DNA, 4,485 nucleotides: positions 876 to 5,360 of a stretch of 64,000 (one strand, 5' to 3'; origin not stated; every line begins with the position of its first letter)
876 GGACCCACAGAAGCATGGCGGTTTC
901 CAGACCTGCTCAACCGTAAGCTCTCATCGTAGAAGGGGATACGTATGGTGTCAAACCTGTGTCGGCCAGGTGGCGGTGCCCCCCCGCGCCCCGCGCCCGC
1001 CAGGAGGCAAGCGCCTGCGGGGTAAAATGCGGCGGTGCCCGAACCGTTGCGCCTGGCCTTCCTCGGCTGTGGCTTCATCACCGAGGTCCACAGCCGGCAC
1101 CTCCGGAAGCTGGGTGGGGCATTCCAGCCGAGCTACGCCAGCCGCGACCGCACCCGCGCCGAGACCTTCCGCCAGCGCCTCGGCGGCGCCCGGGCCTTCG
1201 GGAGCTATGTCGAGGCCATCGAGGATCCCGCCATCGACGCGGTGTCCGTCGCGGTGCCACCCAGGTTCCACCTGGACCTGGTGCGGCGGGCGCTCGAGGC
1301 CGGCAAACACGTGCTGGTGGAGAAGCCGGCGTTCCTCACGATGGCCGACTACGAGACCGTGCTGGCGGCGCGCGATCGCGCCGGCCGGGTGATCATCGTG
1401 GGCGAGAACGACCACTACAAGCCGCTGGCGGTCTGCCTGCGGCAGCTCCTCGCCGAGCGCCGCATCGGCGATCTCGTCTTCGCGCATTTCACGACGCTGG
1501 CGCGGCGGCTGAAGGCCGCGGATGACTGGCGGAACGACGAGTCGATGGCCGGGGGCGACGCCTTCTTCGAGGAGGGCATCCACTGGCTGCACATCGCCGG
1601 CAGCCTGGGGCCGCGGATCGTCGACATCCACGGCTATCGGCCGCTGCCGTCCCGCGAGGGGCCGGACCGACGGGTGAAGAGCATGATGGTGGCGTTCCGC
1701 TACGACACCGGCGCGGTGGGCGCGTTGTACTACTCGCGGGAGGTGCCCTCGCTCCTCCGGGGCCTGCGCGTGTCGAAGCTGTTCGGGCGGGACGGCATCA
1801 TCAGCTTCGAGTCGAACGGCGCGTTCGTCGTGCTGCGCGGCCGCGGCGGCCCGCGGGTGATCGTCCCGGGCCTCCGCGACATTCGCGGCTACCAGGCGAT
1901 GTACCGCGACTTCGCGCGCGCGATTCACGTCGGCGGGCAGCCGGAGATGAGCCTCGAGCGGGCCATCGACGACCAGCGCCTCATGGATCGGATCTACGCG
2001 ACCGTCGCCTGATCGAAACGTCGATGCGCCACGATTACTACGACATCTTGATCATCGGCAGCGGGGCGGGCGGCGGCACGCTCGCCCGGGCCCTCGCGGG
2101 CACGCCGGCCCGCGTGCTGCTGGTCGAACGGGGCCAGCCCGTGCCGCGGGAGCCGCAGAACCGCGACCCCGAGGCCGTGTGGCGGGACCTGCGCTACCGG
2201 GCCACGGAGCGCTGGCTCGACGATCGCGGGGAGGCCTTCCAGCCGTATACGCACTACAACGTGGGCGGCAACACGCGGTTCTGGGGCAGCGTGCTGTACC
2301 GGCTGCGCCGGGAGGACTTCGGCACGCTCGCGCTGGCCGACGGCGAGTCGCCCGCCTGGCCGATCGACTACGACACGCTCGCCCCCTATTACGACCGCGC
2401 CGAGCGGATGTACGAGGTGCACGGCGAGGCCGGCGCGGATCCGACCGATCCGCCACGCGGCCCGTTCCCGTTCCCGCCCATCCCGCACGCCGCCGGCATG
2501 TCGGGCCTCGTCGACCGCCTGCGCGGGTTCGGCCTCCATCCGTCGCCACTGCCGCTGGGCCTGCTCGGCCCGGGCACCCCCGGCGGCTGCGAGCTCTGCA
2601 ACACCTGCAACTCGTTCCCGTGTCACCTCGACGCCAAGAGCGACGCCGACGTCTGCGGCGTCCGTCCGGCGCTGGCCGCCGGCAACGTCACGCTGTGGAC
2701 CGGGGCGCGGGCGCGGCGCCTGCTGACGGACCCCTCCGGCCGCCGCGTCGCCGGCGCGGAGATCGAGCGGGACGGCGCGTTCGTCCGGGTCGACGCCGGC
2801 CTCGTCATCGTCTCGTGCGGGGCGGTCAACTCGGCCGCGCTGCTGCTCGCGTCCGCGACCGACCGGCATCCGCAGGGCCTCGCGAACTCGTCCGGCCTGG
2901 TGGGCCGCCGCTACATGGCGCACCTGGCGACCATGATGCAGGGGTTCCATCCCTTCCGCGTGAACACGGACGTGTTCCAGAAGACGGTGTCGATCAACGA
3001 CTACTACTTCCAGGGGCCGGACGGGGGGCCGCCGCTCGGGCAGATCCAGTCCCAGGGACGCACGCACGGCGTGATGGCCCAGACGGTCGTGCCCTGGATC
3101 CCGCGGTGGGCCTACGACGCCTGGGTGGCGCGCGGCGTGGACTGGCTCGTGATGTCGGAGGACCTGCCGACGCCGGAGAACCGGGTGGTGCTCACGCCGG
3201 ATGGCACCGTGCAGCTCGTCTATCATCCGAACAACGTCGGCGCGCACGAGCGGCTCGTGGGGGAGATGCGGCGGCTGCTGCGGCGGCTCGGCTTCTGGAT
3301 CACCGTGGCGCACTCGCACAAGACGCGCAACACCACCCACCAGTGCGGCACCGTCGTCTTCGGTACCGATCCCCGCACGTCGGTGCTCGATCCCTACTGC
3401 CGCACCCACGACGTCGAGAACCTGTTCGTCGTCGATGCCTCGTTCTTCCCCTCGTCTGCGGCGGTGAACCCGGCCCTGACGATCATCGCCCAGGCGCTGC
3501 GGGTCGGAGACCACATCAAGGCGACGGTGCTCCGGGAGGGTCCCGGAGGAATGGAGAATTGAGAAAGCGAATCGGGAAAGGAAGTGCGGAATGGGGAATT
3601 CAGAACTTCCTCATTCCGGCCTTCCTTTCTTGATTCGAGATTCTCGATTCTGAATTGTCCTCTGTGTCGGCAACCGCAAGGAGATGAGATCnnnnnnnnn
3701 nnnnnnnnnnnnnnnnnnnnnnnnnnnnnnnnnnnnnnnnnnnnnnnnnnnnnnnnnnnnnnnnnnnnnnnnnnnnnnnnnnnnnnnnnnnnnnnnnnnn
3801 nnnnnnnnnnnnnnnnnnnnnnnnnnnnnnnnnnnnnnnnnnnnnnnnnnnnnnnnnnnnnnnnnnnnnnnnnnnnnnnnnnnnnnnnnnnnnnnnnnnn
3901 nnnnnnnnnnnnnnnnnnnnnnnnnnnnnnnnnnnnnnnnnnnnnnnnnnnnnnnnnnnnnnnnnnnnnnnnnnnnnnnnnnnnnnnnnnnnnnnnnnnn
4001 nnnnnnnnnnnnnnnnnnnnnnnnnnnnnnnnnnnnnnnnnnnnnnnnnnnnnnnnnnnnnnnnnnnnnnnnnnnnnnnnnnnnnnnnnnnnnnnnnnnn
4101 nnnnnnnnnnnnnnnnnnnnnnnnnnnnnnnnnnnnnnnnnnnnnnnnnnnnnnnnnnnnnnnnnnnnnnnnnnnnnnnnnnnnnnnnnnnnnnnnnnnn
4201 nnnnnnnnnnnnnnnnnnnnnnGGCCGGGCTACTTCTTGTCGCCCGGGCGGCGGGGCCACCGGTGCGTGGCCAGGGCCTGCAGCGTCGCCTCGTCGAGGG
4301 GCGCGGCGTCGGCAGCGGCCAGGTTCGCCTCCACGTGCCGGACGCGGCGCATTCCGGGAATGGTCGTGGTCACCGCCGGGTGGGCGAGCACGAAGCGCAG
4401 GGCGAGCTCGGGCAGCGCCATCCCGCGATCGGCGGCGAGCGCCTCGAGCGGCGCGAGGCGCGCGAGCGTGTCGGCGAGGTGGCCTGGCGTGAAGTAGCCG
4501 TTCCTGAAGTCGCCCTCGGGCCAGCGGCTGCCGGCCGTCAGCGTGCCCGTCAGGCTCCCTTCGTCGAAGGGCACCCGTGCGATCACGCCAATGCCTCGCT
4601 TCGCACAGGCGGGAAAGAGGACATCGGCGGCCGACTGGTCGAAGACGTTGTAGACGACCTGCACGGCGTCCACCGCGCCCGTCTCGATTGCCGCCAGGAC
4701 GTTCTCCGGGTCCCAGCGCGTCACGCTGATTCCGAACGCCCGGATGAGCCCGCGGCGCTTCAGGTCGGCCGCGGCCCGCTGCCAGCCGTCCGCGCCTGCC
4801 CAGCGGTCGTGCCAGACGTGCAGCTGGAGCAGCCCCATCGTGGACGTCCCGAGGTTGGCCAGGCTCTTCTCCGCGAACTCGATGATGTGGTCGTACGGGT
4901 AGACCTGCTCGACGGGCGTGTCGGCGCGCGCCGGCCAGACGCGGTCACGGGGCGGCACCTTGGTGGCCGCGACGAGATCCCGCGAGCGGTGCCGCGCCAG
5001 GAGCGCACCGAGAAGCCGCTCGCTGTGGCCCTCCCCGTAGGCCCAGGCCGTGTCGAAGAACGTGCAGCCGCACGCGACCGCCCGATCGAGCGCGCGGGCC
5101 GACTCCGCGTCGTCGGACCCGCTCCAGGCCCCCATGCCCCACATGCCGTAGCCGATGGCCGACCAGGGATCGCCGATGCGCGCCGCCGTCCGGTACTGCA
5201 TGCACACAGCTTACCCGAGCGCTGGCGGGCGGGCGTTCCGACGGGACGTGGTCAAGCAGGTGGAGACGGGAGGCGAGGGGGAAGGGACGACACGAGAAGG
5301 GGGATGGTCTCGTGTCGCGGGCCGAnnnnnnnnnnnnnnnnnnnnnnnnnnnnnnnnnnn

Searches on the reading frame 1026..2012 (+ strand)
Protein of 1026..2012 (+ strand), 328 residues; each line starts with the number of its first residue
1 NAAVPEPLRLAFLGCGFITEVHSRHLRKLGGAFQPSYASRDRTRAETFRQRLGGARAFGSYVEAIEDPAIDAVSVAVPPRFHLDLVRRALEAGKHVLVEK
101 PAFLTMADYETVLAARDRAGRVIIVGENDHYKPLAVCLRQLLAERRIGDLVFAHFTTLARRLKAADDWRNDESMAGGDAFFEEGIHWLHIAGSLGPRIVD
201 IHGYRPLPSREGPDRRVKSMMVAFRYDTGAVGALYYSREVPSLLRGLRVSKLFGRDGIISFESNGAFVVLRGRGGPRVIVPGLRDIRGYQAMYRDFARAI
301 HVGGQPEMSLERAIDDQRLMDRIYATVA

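Call 29: search_protein_families(library=pfam, proteins=[window:1026-2012:+], max_evalue=0.001)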
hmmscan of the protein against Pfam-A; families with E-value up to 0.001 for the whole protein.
window:1026-2012:+ (328 aa): 3 families
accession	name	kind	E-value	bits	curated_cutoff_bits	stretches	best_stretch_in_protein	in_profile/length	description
PF01408.29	GFO_IDH_MocA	-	1.3e-20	74.7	24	1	9-126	2-119/120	Oxidoreductase family, NAD-binding Rossmann fold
PF22725.1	GFO_IDH_MocA_C3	-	5.1e-10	39.9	27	1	138-242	4-108/124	GFO/IDH/MocA C-terminal domain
PF02894.22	GFO_IDH_MocA_C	-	5.1e-05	23.6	22.9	1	139-325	1-208/218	Oxidoreductase family, C-terminal alpha/beta domain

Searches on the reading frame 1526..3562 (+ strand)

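Call 57: search_protein_families(library=ncbifam, proteins=[window:1526-3562:+], max_evalue=0.00001)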
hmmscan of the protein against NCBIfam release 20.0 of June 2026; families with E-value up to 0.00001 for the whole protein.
window:1526-3562:+ (678 aa): 8 families
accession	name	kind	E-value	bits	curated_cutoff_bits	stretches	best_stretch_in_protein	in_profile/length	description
TIGR03970.1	mycofact_MftG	equivalog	5.4e-20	71.8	387.45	2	173-445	2-265/487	mycofactocin dehydrogenase MftG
NF002550.0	PRK02106.1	subfamily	6.8e-16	57.9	605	1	599-666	467-535/563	choline dehydrogenase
TIGR01810.1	betA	equivalog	1.5e-13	50.3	732.1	1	601-665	462-527/532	choline dehydrogenase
TIGR04542.1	GMC_mycofac_2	equivalog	1.9e-12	47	400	0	597-663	363-424/425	mycofactocin system GMC family oxidoreductase MftG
TIGR02462.1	pyranose_ox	equivalog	1.5e-11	44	544.9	1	603-667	482-546/548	pyranose oxidase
NF058674.1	CholsOxChoxAB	equivalog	2.1e-10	39.7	850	1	602-664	470-532/535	cholesterol oxidase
NF009473.0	PRK12835.1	subfamily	1.9e-07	29.9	837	0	367-432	207-272/585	FAD-binding protein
NF004789.0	PRK06134.1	subfamily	5.1e-06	25.3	747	0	382-449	226-292/581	FAD-dependent oxidoreductase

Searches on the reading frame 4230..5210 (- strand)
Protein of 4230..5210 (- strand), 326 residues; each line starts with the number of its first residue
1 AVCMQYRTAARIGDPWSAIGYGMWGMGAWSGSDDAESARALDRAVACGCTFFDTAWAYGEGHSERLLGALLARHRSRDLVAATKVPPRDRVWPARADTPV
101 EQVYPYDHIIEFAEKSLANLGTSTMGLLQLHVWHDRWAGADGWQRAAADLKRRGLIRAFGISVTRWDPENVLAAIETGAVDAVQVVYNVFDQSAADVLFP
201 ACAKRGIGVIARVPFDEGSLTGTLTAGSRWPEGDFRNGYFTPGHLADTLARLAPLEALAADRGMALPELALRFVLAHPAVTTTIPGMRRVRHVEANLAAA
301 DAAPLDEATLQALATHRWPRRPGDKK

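Call 29: search_protein_families(library=pfam, proteins=[window:4230-5210:-], max_evalue=0.001)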
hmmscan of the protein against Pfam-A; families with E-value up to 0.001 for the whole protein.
window:4230-5210:- (326 aa): 1 family
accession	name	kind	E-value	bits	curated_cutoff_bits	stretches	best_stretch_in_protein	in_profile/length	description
PF00248.27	Aldo_ket_red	-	1.3e-54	185.7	24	1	19-314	2-287/291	Aldo/keto reductase family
